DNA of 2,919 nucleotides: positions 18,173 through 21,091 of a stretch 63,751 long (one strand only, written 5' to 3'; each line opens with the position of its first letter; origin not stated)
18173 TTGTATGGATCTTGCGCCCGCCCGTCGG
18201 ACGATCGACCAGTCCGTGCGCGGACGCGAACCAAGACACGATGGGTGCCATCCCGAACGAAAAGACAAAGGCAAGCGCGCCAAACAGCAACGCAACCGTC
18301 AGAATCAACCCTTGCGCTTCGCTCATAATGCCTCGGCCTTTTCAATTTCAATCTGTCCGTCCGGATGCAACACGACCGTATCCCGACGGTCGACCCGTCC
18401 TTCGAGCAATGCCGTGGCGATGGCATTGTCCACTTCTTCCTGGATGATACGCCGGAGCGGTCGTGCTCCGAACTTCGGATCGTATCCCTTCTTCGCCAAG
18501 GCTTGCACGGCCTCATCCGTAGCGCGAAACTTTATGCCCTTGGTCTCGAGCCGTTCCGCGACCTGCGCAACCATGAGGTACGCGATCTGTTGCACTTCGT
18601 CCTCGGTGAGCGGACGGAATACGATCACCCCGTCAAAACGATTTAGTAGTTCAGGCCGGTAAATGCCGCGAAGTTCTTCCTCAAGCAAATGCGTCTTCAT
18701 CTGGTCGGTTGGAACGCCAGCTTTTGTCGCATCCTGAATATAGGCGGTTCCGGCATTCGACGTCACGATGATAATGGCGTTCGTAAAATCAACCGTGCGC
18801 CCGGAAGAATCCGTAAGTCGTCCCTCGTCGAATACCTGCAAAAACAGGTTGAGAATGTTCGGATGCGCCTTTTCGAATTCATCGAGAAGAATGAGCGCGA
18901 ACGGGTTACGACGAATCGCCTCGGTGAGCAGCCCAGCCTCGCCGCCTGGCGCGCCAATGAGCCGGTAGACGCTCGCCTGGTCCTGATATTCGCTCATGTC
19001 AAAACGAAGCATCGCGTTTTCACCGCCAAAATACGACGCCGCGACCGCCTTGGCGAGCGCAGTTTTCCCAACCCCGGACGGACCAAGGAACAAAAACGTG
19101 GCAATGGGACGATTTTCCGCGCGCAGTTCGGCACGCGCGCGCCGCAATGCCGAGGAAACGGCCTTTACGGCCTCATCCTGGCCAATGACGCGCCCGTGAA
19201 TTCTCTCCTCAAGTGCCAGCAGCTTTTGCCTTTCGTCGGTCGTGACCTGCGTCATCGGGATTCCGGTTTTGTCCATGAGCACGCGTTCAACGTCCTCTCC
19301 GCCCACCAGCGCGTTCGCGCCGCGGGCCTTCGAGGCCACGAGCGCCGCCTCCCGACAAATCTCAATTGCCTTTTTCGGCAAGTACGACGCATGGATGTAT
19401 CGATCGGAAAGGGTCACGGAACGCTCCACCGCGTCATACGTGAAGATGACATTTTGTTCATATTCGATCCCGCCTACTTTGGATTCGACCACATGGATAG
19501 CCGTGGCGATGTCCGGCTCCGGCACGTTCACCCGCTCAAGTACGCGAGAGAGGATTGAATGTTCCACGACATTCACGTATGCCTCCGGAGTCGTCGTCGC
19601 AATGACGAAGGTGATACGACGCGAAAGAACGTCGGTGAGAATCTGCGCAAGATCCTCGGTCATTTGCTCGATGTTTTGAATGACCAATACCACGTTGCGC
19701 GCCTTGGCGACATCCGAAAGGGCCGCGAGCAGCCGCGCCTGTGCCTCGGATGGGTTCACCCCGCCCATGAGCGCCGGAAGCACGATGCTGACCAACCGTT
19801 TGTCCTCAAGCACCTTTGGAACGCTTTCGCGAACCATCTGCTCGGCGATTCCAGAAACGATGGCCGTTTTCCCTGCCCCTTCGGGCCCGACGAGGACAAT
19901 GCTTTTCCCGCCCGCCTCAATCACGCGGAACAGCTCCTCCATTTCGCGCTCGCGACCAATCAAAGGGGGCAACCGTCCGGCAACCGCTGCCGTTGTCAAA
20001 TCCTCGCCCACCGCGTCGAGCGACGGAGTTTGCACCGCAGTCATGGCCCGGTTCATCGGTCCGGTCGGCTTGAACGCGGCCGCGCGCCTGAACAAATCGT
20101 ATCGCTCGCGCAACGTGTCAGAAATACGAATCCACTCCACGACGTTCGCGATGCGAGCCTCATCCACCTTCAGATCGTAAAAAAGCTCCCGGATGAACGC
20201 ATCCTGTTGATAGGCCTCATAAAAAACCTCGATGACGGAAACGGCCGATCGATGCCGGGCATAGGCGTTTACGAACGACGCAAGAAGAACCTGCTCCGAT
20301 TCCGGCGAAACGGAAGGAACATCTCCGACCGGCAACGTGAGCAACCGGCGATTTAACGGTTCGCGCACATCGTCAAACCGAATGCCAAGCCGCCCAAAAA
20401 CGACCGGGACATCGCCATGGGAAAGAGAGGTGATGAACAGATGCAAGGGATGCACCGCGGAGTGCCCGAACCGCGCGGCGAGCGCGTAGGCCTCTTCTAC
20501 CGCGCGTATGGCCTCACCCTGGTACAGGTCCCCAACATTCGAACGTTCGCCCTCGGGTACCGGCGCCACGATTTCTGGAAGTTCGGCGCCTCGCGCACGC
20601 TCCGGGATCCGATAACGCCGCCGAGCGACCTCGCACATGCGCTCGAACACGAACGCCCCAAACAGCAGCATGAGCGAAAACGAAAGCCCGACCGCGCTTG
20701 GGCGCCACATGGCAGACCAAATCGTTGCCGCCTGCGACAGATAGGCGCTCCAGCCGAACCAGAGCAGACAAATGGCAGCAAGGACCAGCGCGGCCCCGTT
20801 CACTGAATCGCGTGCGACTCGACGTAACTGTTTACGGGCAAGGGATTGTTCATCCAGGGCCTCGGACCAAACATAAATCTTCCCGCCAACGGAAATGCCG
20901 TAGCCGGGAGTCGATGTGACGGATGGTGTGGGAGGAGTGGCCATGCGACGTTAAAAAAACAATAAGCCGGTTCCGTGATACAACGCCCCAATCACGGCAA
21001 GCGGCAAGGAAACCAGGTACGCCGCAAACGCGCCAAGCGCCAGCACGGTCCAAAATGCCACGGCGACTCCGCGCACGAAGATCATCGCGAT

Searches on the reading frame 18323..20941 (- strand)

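Call 76: search_protein_families(library=ncbifam, max_evalue=0.00001, proteins=[window:18323-20941:-])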
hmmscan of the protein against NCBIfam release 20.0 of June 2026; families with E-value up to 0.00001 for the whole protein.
window:18323-20941:- (872 aa): 16 families
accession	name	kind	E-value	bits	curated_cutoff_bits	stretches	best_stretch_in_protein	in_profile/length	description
TIGR03346.1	chaperone_ClpB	equivalog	5.6e-154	514.6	1232.1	2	545-861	527-846/853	ATP-dependent chaperone ClpB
TIGR02639.1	ClpA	equivalog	3.3e-131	438.8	993.15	1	145-853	6-727/734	ATP-dependent Clp protease ATP-binding subunit ClpA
NF033606.1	heat_AAA_ClpK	exception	9.2e-129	430.9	1900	2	543-862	573-900/949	heat shock survival AAA family ATPase ClpK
NF008118.0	PRK10865.1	equivalog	2.1e-126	423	1417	2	548-857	533-845/857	ATP-dependent chaperone ClpB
NF033607.0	disagg_AAA_ClpG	exception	6.3e-125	418.2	1900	2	548-862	557-878/932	AAA family protein disaggregase ClpG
TIGR03345.1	VI_ClpV1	equivalog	7e-122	408.3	884.95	2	544-850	527-840/852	type VI secretion system ATPase TssH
NF008263.0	PRK11034.1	equivalog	2.4e-102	343.2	1350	1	303-851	164-726/758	ATP-dependent Clp protease ATP-binding subunit ClpA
NF003745.1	PRK05342.1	equivalog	9.4e-13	47.8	359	0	762-837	297-376/418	ATP-dependent Clp protease ATP-binding subunit ClpX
TIGR02640.1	gas_vesic_GvpN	equivalog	1.6e-09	37.7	266.8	0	672-710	99-135/262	gas vesicle protein GvpN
TIGR00382.1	clpX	equivalog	2.1e-09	36.9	370.75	0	763-837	304-382/414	ATP-dependent protease ATP-binding subunit ClpX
NF003229.0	PRK04195.1-5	equivalog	2.3e-09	36.5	280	0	585-691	19-114/413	replication factor C large subunit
NF009067.0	PRK12402.1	equivalog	1.3e-08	34.2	317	0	584-655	16-80/340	replication factor C small subunit 2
NF038214.1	IS21_help_AAA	equivalog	9.8e-07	28.7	200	0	345-419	90-157/232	IS21-like element helper ATPase IstB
TIGR00390.1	hslU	equivalog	1.6e-06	27.3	362.45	0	582-634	11-68/441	ATP-dependent protease ATPase subunit HslU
TIGR03922.1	T7SS_EccA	equivalog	2.6e-06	26.3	466.65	0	568-639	261-338/557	type VII secretion AAA-ATPase EccA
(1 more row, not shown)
